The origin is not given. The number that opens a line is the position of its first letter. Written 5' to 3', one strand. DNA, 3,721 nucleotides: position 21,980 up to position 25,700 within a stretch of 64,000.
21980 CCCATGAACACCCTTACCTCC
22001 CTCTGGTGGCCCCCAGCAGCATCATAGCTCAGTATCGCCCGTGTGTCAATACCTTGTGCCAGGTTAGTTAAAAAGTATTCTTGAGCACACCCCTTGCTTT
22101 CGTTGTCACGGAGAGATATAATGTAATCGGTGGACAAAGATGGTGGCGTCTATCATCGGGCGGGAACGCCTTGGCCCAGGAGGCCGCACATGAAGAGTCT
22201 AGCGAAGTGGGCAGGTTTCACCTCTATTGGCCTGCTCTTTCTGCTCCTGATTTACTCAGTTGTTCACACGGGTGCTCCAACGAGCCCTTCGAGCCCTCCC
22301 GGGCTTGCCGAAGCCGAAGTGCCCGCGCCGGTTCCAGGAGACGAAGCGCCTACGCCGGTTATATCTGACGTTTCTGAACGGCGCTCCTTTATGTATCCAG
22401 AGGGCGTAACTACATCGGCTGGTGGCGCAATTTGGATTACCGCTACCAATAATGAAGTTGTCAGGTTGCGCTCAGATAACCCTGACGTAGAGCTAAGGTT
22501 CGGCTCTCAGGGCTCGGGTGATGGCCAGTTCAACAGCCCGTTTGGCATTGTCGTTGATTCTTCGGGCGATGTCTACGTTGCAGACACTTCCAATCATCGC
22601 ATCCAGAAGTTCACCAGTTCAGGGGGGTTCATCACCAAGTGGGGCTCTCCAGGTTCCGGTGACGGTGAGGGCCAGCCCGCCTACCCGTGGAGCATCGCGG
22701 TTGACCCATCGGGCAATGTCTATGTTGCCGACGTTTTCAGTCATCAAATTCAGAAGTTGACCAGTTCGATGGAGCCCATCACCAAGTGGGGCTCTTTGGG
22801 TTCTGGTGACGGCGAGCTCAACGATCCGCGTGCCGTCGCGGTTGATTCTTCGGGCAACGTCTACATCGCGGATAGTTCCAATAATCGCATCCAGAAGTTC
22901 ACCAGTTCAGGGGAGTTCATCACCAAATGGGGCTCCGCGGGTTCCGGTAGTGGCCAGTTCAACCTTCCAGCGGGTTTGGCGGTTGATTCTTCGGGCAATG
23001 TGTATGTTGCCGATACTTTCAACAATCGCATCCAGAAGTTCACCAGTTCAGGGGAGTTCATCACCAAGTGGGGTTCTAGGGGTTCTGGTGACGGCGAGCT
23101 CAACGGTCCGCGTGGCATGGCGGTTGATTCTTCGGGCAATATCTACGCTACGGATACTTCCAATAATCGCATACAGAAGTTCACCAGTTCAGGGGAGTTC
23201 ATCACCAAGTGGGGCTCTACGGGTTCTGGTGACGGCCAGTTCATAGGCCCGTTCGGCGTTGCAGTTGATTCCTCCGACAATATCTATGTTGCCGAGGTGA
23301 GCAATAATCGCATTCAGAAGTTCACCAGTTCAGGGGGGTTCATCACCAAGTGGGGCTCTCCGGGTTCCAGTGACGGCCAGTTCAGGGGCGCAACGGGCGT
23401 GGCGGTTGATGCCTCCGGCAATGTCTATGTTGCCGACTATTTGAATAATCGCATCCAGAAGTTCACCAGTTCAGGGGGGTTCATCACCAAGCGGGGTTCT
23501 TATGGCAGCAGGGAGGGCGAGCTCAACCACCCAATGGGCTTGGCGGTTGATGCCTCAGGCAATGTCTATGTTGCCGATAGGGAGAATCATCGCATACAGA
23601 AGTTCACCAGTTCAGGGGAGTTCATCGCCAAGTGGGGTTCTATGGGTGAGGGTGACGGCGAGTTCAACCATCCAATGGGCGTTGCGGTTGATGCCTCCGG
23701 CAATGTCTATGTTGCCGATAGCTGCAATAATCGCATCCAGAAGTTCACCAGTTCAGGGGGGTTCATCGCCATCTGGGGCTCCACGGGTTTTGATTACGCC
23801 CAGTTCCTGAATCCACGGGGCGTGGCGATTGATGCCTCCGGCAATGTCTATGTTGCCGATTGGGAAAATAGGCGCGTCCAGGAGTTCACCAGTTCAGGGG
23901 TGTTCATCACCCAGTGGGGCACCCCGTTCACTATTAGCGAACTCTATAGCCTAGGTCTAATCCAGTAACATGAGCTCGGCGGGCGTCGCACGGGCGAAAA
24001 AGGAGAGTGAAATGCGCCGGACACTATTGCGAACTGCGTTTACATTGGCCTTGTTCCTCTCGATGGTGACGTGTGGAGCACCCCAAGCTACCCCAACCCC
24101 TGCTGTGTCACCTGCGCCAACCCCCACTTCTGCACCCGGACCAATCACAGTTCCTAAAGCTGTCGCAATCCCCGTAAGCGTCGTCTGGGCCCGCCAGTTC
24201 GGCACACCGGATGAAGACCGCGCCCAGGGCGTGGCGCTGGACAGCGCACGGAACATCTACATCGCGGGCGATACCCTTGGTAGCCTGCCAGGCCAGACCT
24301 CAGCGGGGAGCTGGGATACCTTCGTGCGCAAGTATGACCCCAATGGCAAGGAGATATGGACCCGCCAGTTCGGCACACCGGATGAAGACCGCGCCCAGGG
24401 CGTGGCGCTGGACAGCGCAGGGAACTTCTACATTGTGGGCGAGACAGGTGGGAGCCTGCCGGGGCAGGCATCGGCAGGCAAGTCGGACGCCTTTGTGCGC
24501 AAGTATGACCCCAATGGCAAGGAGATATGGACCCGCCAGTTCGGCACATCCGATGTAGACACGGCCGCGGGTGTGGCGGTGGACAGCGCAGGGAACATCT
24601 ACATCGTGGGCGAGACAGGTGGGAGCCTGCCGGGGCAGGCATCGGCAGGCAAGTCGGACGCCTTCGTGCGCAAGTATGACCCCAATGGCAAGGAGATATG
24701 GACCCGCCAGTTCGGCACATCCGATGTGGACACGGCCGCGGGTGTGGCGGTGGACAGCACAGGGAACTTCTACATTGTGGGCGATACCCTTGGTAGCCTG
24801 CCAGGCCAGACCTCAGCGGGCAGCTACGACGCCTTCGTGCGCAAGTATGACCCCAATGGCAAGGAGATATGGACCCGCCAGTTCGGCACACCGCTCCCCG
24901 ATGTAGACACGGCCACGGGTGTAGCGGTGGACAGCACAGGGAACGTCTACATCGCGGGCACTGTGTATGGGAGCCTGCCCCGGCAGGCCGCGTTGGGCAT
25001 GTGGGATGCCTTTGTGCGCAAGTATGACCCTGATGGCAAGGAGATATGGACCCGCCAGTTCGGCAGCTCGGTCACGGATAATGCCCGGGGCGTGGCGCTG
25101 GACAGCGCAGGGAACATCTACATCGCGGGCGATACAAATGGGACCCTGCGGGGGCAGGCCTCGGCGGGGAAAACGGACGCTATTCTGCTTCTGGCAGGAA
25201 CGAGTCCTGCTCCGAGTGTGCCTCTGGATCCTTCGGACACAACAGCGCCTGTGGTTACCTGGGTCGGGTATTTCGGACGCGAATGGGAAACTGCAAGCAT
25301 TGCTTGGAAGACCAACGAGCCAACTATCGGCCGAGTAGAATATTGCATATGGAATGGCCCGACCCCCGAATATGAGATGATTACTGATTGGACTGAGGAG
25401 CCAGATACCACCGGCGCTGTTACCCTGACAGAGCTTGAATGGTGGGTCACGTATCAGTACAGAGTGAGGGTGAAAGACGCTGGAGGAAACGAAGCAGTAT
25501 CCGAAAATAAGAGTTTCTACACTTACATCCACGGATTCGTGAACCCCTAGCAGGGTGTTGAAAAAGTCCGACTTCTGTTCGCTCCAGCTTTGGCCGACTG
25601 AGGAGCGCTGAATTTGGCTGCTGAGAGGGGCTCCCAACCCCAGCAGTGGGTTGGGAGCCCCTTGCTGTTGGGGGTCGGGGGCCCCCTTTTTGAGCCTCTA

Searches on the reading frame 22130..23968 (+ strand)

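Call 10: search_protein_families(library=pfam, proteins=[window:22130-23968:+], max_evalue=0.01)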
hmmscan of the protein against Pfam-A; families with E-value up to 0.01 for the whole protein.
window:22130-23968:+ (612 aa): 16 families
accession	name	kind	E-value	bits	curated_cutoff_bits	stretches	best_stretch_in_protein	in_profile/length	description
PF01436.27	NHL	-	9.8e-101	325.6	20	10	465-492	1-28/28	NHL repeat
PF08450.18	SGL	-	6.1e-39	134.5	26.3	3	525-601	147-225/246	SMP-30/Gluconolactonase/LRE-like region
PF24684.1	Vgb_lyase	-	9.5e-32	110.4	50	3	183-486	12-285/290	Virginiamycin B lyase family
PF06739.17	SBBP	-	2e-30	104.9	20.5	0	232-252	14-34/38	Beta-propeller repeat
PF17170.10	DUF5128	-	3.3e-26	92.7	22.9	4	241-311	53-125/321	6-bladed beta-propeller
PF25021.1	TEN_NHL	-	1e-25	90.9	27.1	0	557-594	139-174/357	Teneurin NHL domain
PF02393.21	US22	-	3.3e-15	56.7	35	0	178-215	72-110/124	US22 like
PF22701.2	Mala_s_1-like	-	1.4e-13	51.5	27.5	1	281-388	43-146/195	Mal s 1 allergenic protein-like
PF13449.12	Phytase-like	-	3.6e-11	43.9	27.6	0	231-266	63-103/284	Esterase-like activity of phytase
PF20067.5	SSL_N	-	6.6e-09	35.9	18.9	0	322-342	18-38/46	Strictosidine synthase-like, N-terminal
PF14433.11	SUKH-3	-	2.1e-08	34.9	23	0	466-485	108-127/146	SUKH-3 immunity protein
PF07494.17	Reg_prop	-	2.5e-07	30.5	20.4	0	186-200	7-21/24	Two component regulator propeller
PF06977.17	SdiA-regulated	-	4.3e-07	29.8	21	0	475-530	182-240/249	SdiA-regulated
PF01731.26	Arylesterase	-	7.4e-07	29.7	21.3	0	418-443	53-79/86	Arylesterase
PF00058.23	Ldl_recept_b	-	0.00044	21.1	21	0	228-239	30-41/42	Low-density lipoprotein receptor repeat class B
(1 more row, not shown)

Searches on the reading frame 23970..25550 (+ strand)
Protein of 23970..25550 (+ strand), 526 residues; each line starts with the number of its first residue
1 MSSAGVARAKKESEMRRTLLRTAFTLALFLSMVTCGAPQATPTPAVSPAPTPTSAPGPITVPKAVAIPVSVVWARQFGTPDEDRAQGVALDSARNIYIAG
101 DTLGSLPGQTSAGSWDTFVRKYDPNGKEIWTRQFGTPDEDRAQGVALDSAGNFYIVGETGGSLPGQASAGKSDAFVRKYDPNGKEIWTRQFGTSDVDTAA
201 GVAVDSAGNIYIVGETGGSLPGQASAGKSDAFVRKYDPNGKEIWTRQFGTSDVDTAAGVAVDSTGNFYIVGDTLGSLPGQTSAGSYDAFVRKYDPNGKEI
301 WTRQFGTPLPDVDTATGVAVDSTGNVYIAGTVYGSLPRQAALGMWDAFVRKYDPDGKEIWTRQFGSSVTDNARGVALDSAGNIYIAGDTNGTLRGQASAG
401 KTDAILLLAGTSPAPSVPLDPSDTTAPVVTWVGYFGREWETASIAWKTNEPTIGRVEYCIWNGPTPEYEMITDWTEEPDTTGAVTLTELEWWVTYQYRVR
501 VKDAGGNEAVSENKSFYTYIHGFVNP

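Call 10: search_protein_families(library=pfam, proteins=[window:23970-25550:+], max_evalue=0.01)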
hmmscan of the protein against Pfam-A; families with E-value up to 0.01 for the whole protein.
window:23970-25550:+ (526 aa): 8 families
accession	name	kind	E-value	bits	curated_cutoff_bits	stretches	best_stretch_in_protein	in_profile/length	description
PF06739.17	SBBP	-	1.1e-57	192.1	20.5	6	186-220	1-37/38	Beta-propeller repeat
PF06977.17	SdiA-regulated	-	6.1e-13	49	21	0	194-215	220-241/249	SdiA-regulated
PF01436.27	NHL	-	1.4e-10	41.1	20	0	315-329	4-18/28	NHL repeat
PF22072.2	FAP42_B3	-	6e-06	26.8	27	0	229-259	3-33/156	FAP42 domain B3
PF11178.13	DUF2963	-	0.001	18.8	22.6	0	174-187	9-23/52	Protein of unknown function (DUF2963)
PF23017.2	WIV_2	-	0.0015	19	27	0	261-286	47-72/89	Tospovirus NSs-like, WIV_2 domain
PF10574.14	UPF0552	-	0.0029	17.5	22.2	0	172-198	67-93/224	Arp2/3-interacting proteins Arpin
PF20656.2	MS_N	-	0.0036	17.2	23.5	0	347-366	4-23/64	Malate synthase, N-terminal domain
